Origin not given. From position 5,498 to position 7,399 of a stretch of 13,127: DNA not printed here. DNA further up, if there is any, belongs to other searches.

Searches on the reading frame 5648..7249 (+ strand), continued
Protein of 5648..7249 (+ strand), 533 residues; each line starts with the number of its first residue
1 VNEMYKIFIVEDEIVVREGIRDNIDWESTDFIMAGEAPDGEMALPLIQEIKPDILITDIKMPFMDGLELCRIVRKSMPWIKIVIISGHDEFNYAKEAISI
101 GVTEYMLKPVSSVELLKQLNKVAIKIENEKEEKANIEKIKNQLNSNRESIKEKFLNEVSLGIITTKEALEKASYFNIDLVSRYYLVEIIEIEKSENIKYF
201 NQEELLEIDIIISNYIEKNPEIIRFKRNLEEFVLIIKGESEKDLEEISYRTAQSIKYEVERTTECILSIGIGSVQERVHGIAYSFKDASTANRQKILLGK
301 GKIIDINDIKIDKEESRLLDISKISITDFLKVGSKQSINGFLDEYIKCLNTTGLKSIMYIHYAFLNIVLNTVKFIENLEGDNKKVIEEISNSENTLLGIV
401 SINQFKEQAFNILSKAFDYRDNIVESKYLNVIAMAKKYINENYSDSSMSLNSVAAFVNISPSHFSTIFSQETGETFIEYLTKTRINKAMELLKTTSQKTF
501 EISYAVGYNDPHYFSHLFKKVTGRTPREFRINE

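Call 66: find_encoding_contigs(protein=P0014, flank=6000, max_places=1)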
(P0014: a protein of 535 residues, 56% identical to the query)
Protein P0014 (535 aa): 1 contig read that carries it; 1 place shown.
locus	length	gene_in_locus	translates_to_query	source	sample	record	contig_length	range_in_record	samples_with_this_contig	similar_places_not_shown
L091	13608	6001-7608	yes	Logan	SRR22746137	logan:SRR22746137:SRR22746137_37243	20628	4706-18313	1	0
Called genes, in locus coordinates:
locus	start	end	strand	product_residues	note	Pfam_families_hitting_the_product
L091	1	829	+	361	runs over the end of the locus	PF04055:Radical_SAM, PF06968:BATS (faint)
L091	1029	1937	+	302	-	PF03069:FmdA_AmdA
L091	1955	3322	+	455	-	PF00324:AA_permease, PF13520:AA_permease_2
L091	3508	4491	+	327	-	PF13377:Peripla_BP_3 (faint), PF13407:Peripla_BP_4, PF00532:Peripla_BP_1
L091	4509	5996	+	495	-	PF00672:HAMP, PF06580:His_kinase, PF02518:HATPase_c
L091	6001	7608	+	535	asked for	PF00072:Response_reg, PF12833:HTH_18, PF00165:HTH_AraC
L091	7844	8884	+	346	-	PF00532:Peripla_BP_1, PF13407:Peripla_BP_4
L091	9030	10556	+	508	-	PF00005:ABC_tran, PF02463:SMC_N (faint), PF13304:AAA_21 (faint), PF00005:ABC_tran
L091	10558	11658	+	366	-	PF02653:BPD_transp_2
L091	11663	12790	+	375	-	PF02653:BPD_transp_2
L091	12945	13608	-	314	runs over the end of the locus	PF12728:HTH_17, PF12727:PBP_like, PF13531:SBP_bac_11 (weak), PF12974:Phosphonate-bd (weak)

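Call 67: find_encoding_contigs(protein=P0015, flank=6000, max_places=1)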
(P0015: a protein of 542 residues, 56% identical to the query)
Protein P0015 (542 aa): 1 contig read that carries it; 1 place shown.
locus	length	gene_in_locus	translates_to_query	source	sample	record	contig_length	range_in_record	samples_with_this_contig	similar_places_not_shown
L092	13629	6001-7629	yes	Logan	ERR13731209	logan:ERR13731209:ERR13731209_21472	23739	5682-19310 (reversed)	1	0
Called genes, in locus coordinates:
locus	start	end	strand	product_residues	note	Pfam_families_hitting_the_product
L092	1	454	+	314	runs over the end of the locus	PF13177:DNA_pol3_delta2, PF09115:DNApol3-delta_C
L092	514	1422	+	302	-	PF04468:PSP1, PF28472:PSP1_3rd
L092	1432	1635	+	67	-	PF00403:HMA (weak)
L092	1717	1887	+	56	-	PF00037:Fer4 (weak), PF13237:Fer4_10, PF12838:Fer4_7, PF13187:Fer4_9 (weak), PF12797:Fer4_2 (weak), PF12837:Fer4_6, PF13237:Fer4_10 (weak), PF00037:Fer4, +6 more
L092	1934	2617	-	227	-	PF13483:Lactamase_B_3, PF12706:Lactamase_B_2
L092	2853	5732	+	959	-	PF20013:GAP1-N2, PF20014:GAP1-M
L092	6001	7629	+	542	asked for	PF00072:Response_reg, PF00165:HTH_AraC, PF12833:HTH_18, PF00165:HTH_AraC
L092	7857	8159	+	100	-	PF10087:DUF2325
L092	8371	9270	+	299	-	PF00892:EamA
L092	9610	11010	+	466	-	PF02614:UxaC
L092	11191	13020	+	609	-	PF12729:4HB_MCP_1, PF00015:MCPsignal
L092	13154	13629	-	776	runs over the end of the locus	PF17853:GGDEF_2 (weak), PF00165:HTH_AraC, PF12833:HTH_18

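Call 68: find_encoding_contigs(protein=P0017, flank=6000, max_places=1)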
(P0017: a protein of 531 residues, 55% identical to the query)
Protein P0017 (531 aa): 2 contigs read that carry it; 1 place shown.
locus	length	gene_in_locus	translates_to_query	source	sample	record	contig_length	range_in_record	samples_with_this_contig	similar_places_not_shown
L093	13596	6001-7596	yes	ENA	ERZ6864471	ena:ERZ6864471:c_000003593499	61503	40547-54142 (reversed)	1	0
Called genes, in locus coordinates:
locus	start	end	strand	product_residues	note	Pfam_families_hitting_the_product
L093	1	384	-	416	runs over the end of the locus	PF00165:HTH_AraC (weak), PF12833:HTH_18, PF00165:HTH_AraC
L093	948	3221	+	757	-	PF00933:Glyco_hydro_3, PF01915:Glyco_hydro_3_C, PF14310:Fn3-like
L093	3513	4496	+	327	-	PF00532:Peripla_BP_1, PF13407:Peripla_BP_4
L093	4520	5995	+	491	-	PF00672:HAMP, PF06580:His_kinase, PF02518:HATPase_c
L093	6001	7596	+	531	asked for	PF00072:Response_reg, PF00165:HTH_AraC, PF12833:HTH_18, PF00165:HTH_AraC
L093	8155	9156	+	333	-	PF00532:Peripla_BP_1, PF02608:Bmp (faint), PF13407:Peripla_BP_4, PF13377:Peripla_BP_3 (weak)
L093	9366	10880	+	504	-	PF00005:ABC_tran, PF13304:AAA_21 (faint), PF00005:ABC_tran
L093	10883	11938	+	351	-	PF02653:BPD_transp_2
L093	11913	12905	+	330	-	PF02653:BPD_transp_2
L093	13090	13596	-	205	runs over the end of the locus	-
